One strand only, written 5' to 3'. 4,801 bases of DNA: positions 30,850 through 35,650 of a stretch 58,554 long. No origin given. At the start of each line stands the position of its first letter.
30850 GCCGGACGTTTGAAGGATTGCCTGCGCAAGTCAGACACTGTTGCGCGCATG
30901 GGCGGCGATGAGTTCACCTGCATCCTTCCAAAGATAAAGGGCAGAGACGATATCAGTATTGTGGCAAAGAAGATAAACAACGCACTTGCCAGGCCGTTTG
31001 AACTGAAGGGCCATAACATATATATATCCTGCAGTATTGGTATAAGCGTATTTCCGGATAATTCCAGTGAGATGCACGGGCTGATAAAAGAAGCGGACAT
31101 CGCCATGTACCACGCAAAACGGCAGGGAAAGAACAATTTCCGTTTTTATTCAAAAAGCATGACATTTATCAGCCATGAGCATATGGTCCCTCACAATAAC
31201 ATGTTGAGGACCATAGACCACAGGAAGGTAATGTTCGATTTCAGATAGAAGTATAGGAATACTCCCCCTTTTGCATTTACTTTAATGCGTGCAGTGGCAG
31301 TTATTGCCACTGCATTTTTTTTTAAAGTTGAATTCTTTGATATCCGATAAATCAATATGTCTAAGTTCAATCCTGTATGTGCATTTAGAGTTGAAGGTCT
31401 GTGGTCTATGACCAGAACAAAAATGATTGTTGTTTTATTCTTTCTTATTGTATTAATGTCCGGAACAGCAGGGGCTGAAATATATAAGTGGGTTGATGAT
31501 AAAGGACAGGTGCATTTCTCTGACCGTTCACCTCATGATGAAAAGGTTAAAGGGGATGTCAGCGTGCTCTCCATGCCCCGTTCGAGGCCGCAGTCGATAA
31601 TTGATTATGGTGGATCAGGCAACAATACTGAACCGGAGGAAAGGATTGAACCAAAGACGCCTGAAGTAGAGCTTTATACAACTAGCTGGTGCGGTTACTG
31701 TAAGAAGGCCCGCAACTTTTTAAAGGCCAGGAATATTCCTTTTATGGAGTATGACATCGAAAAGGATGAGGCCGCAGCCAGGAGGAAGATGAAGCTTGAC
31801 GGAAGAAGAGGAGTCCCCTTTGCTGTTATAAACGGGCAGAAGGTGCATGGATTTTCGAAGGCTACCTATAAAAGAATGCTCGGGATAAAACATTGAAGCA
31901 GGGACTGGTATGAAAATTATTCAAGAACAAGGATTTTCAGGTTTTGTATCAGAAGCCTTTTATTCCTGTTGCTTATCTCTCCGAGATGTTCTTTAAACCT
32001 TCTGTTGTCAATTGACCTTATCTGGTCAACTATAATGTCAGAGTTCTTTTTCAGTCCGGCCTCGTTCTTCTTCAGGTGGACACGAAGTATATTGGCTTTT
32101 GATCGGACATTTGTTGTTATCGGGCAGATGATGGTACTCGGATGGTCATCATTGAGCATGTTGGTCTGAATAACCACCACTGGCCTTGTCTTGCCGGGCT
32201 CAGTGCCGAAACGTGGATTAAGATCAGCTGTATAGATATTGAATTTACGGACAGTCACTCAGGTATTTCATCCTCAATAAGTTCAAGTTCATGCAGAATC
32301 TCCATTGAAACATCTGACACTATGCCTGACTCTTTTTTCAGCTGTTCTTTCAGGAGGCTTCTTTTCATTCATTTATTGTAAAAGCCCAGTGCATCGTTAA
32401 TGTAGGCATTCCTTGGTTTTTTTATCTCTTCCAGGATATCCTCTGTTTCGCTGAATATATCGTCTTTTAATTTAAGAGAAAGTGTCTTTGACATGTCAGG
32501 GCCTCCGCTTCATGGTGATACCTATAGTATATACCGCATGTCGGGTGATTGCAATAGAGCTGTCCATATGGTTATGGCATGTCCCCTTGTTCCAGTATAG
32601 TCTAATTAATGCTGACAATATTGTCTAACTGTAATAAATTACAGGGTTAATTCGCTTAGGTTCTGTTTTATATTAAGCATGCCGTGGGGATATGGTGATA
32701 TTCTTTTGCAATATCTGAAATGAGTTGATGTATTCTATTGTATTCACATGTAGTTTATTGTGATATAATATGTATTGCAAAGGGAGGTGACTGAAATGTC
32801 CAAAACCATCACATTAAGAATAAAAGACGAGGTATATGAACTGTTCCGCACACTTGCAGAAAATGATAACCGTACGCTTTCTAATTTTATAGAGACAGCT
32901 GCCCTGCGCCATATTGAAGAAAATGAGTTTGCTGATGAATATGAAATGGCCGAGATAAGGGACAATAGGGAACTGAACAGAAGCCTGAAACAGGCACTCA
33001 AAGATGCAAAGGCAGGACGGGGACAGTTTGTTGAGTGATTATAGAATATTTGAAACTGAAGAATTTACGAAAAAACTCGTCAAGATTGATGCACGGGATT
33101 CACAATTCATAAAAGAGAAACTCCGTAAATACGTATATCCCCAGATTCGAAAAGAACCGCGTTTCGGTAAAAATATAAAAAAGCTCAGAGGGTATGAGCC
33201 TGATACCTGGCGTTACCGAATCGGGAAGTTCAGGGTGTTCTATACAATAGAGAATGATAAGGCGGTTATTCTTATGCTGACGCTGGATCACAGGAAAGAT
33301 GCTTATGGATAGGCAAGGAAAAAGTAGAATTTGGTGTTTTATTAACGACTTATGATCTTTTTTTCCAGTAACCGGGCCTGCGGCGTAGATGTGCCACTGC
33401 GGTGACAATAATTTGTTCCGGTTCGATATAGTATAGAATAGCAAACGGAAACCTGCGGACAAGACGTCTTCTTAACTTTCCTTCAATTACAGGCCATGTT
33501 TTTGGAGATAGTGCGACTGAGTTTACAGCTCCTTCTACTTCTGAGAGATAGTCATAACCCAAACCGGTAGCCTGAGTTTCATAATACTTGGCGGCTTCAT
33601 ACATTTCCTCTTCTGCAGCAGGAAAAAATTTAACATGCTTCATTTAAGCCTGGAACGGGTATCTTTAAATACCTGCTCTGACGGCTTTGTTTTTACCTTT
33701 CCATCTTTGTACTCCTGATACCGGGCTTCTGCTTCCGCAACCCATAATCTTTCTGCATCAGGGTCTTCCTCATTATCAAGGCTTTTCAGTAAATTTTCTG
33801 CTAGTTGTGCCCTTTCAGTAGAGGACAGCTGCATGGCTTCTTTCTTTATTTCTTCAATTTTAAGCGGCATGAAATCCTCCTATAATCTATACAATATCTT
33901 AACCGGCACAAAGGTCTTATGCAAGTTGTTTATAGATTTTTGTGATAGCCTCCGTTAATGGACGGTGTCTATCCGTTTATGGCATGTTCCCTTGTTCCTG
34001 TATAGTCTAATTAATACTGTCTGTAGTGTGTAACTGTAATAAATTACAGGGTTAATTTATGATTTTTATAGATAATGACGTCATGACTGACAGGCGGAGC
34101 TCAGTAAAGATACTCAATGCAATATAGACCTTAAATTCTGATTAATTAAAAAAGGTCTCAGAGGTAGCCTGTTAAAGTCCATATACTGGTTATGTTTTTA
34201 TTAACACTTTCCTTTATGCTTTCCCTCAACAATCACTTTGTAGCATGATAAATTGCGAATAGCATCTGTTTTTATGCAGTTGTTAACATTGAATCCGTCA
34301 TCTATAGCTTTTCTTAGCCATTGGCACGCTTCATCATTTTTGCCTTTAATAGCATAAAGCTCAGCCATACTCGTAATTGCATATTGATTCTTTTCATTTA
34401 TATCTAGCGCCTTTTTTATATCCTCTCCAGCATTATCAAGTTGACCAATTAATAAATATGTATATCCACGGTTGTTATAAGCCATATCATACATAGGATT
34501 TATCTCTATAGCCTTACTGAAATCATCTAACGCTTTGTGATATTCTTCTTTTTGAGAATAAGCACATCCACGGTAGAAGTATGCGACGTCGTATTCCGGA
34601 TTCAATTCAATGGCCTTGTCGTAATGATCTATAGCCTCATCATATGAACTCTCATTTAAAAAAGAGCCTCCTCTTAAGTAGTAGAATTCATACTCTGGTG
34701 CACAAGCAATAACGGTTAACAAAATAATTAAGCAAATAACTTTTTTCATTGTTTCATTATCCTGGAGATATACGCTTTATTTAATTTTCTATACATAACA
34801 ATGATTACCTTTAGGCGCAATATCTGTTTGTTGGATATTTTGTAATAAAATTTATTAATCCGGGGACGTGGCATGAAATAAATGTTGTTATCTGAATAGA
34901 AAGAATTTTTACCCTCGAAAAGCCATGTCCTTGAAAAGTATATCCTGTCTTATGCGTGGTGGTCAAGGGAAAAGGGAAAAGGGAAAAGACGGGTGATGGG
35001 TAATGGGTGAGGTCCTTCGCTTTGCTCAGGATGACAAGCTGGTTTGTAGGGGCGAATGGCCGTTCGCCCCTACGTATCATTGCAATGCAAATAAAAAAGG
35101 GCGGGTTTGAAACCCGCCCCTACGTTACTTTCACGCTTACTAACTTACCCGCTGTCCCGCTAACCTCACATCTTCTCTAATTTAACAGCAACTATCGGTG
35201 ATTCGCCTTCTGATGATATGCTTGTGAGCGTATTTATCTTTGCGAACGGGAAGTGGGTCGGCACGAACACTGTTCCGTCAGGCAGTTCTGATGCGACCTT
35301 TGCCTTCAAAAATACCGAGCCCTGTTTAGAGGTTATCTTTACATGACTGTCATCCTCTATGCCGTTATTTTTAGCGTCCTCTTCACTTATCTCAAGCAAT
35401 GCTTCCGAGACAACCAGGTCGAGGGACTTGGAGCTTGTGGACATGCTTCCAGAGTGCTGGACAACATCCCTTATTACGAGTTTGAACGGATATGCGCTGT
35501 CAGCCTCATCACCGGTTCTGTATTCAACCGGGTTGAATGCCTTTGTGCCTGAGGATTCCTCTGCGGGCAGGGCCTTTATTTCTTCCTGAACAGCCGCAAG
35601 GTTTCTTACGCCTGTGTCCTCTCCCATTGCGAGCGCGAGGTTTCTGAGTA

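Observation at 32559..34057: A ~94-nt repeat sits upstream of two unrelated TA operons in the same orientation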

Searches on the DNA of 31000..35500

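Call 8: search_rna_families(source=window, start=31000, end=35500, threshold=evalue, max_evalue=1)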
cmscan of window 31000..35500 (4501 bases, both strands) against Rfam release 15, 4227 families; matches with E-value up to 1: 4.
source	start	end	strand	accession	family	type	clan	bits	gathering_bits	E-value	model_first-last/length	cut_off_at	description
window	35048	35119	+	RF01529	CC3552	Gene; sRNA;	-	26.2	50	0.25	1-106/106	no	Cauldobacter sRNA CC3552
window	35087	35180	-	RF00558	L20_leader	Cis-reg; leader;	-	21.7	58.7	0.6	1-127/127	no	Ribosomal protein L20 leader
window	33529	33554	-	RF01381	HIV-1_SL3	Cis-reg;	-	18.3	33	0.86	1-23/23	no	HIV-1 stem-loop 3 Psi packaging signal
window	34036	34093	-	RF02671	Ysr35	Gene; sRNA;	-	17.3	428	0.088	1-339/339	no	Yersinia sRNA 35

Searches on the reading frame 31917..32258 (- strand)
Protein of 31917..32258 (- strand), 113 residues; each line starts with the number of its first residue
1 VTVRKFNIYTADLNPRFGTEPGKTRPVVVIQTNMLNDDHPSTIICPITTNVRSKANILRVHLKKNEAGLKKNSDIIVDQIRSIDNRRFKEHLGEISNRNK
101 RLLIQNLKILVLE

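Call 13: search_protein_families(library=pfam, proteins=[window:31917-32258:-], max_evalue=0.01)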
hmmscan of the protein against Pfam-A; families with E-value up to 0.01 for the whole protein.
window:31917-32258:- (113 aa): 1 family
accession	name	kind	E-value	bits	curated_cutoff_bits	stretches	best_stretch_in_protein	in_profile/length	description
PF02452.23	PemK_toxin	-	9.9e-25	87.3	23.1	1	5-109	2-107/109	PemK-like, MazF-like toxin of type II toxin-antitoxin system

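Call 32: search_protein_families(library=ncbifam, proteins=[window:31917-32258:-], max_evalue=0.01)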
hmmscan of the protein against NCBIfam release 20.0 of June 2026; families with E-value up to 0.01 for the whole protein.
window:31917-32258:- (113 aa): 2 families
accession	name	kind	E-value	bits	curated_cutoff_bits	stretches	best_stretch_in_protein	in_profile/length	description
NF007386.0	PRK09907.1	equivalog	2.2e-07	30.8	120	1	11-111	15-110/111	endoribonuclease MazF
NF052489.1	TAtMazFAgrob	equivalog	0.0063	16.3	150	1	4-85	7-84/118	type II toxin-antitoxin system toxin MazF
